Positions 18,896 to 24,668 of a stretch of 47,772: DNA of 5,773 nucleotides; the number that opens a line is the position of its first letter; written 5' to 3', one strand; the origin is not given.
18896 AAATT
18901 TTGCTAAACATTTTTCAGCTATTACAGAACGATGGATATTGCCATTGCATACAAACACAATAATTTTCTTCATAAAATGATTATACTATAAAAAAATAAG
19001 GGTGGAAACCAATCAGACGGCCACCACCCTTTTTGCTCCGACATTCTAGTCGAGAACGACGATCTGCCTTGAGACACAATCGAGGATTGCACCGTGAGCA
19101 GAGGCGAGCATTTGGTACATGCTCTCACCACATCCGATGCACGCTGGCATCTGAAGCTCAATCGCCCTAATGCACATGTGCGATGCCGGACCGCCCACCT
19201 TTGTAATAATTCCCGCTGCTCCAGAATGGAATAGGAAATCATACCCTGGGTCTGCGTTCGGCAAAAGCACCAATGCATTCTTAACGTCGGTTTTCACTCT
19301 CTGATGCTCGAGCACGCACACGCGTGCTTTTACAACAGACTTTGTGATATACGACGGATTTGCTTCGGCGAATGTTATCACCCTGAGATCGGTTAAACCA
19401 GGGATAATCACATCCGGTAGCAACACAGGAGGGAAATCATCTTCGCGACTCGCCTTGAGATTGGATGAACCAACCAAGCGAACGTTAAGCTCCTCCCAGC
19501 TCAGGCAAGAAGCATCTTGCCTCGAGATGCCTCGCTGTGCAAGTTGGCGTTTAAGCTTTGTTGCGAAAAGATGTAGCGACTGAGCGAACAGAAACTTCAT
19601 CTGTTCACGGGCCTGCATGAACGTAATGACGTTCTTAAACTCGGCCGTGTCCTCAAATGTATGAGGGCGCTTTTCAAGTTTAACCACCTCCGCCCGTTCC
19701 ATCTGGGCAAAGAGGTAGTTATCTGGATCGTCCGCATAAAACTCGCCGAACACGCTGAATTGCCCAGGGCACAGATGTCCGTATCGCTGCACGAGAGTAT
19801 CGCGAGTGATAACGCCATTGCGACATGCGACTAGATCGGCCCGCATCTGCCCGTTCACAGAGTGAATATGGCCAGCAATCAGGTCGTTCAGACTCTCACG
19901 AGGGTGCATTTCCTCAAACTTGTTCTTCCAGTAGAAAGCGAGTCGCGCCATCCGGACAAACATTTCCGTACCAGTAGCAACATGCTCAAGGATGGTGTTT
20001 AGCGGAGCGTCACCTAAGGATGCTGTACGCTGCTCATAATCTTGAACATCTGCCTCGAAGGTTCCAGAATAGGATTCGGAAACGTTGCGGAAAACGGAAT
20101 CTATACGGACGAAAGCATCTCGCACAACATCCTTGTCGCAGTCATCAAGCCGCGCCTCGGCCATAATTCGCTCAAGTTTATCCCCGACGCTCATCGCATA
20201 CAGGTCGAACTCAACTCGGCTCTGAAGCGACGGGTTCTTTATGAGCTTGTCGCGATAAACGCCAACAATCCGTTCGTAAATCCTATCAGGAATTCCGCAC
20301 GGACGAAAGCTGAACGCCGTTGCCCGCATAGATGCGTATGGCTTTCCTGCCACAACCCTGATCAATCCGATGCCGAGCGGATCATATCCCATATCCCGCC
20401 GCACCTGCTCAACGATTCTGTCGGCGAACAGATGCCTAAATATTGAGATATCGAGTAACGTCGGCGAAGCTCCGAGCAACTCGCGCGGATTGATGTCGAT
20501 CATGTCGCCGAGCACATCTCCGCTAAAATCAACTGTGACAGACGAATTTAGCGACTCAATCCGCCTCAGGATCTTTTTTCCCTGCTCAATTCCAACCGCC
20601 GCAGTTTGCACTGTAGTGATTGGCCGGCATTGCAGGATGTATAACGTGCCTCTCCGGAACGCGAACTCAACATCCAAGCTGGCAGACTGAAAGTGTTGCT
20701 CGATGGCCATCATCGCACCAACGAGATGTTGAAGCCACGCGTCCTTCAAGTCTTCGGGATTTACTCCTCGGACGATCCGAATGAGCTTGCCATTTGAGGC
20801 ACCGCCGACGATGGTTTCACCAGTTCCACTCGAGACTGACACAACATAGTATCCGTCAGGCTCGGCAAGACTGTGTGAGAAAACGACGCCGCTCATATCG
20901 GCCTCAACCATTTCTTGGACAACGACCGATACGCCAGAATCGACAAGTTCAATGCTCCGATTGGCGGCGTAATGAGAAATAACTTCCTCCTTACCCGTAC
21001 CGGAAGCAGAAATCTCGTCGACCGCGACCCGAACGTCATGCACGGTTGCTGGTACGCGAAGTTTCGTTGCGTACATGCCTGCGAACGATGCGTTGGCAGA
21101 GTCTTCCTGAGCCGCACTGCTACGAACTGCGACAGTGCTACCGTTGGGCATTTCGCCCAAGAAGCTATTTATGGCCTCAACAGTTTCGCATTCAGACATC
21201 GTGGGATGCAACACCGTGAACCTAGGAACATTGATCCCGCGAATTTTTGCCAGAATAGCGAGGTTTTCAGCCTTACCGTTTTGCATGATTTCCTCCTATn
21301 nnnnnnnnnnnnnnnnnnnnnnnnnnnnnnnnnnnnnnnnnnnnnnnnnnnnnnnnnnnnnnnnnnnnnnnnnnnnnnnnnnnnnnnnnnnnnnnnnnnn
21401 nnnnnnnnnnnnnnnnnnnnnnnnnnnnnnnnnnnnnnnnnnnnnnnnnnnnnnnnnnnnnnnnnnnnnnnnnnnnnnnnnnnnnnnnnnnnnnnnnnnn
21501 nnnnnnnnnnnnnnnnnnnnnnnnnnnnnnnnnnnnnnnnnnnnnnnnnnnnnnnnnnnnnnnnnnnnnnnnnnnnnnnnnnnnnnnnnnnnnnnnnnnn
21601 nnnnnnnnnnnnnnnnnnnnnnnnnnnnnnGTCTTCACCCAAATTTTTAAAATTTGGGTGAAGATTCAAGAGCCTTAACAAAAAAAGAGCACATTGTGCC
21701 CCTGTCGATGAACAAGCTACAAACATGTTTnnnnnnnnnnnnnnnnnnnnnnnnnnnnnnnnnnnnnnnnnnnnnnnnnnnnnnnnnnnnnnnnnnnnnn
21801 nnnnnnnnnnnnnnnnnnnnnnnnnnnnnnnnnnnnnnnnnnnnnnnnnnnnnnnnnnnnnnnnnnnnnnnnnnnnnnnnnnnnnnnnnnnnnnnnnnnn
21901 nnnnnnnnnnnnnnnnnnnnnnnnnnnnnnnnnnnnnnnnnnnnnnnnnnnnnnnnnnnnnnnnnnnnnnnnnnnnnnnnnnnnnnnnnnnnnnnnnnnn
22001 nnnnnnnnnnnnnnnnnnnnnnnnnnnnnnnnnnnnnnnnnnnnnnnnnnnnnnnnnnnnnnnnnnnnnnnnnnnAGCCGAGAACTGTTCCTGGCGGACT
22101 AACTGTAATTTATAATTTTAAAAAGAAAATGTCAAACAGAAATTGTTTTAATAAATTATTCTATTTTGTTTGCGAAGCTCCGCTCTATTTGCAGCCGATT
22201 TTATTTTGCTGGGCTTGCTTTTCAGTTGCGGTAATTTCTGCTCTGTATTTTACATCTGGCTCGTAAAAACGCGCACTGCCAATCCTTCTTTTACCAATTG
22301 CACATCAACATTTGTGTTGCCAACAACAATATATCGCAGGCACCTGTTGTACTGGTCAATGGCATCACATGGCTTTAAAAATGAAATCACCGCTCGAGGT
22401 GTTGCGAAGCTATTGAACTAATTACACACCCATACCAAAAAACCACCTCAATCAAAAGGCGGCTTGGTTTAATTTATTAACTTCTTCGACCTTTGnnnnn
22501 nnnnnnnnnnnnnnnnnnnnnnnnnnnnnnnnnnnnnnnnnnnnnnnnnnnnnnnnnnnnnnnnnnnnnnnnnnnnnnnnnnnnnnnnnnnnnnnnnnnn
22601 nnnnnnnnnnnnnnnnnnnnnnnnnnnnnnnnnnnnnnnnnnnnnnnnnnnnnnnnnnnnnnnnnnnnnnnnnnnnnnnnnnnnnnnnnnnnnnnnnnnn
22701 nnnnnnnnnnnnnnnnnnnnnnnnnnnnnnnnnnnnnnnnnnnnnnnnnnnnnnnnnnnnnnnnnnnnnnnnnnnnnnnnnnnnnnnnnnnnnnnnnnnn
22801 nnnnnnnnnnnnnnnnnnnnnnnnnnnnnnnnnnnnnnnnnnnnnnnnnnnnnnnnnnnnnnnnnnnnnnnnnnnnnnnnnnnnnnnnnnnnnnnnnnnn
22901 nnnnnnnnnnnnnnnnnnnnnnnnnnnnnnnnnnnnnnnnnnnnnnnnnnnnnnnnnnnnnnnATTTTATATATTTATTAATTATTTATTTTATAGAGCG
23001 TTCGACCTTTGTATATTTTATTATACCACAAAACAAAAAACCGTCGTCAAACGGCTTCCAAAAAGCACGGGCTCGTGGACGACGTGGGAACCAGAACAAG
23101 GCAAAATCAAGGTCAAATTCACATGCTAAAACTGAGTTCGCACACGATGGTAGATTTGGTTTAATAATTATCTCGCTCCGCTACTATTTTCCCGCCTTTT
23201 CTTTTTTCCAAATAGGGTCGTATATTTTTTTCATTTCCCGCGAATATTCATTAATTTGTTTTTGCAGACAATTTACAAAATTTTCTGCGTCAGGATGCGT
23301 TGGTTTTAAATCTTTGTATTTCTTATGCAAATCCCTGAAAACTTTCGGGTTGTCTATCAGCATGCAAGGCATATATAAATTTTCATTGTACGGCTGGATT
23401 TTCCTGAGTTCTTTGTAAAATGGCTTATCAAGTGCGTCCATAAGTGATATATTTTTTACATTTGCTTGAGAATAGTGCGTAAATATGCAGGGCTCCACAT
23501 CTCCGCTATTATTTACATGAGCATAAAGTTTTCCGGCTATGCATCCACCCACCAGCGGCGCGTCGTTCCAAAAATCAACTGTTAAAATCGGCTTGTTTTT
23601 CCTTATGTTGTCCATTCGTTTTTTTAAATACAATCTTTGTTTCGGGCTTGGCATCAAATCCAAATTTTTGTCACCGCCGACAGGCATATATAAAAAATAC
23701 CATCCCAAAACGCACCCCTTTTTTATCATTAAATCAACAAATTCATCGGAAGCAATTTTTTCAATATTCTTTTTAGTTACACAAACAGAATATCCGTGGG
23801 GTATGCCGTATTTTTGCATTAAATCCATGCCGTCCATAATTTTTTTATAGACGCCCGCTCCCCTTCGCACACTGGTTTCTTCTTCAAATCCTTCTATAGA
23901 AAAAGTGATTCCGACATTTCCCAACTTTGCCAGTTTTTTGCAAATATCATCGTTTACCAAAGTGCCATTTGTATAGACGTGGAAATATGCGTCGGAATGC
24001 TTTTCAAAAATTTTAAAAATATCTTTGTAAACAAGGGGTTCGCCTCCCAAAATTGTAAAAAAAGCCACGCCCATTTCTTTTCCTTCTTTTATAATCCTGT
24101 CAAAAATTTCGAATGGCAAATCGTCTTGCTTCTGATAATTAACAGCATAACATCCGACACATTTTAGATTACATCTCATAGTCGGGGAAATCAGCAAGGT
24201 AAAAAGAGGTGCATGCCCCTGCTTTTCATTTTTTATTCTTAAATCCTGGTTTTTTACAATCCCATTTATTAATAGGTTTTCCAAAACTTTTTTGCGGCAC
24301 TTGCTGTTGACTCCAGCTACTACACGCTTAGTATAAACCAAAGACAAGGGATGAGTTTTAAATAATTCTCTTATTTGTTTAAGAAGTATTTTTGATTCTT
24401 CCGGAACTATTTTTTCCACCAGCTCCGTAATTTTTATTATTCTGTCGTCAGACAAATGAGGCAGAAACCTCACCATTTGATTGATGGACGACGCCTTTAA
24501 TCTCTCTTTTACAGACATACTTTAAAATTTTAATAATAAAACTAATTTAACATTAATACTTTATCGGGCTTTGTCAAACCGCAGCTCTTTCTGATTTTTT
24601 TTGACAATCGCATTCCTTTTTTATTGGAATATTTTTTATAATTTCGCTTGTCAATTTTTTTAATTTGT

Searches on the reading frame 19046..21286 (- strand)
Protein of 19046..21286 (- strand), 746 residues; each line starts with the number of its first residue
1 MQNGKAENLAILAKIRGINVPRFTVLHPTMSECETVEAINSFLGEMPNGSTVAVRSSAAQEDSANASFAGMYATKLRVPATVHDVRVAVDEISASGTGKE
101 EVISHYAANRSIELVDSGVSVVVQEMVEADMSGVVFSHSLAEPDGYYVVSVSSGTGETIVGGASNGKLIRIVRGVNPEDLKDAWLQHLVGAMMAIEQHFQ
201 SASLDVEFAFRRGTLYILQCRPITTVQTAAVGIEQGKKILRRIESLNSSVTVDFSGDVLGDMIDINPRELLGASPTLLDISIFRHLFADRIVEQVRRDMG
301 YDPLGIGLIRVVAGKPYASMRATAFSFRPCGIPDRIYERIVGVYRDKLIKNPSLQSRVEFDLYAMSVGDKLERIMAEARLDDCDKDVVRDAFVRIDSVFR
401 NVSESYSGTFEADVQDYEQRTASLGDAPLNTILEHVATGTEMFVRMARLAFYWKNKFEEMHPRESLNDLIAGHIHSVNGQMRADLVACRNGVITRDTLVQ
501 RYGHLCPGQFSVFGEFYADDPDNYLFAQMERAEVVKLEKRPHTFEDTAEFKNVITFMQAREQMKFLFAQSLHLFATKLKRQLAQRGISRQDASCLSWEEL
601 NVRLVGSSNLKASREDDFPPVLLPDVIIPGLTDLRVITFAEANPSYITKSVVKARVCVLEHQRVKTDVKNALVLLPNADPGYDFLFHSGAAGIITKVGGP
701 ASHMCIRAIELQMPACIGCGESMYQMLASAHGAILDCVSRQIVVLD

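Call 7: search_protein_families(library=pfam, proteins=[window:19046-21286:-], max_evalue=0.001)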
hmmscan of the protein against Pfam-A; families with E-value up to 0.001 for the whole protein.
window:19046-21286:- (746 aa): 2 families
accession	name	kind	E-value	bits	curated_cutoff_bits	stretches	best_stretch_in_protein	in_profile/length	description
PF01326.24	PPDK_N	-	4.3e-29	102.3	27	2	40-165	90-216/328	Pyruvate phosphate dikinase, AMP/ATP-binding domain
PF00391.29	PEP-utilizers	-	1.1e-09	38.1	23.1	1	672-737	6-69/72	PEP-utilising enzyme, mobile domain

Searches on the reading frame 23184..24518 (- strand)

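Call 7: search_protein_families(library=pfam, proteins=[window:23184-24518:-], max_evalue=0.001)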
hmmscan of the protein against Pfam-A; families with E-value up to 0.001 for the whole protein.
window:23184-24518:- (444 aa): 3 families
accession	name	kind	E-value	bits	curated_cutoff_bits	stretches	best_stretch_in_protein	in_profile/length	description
PF04055.27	Radical_SAM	-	1.2e-23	84.5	29.5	1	110-252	1-156/166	Radical SAM superfamily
PF13186.11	SPASM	-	3e-05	24.6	21.5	1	326-375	1-53/67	Iron-sulfur cluster-binding domain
PF13353.11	Fer4_12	-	6.5e-05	23.7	22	1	115-175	14-78/137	4Fe-4S single cluster domain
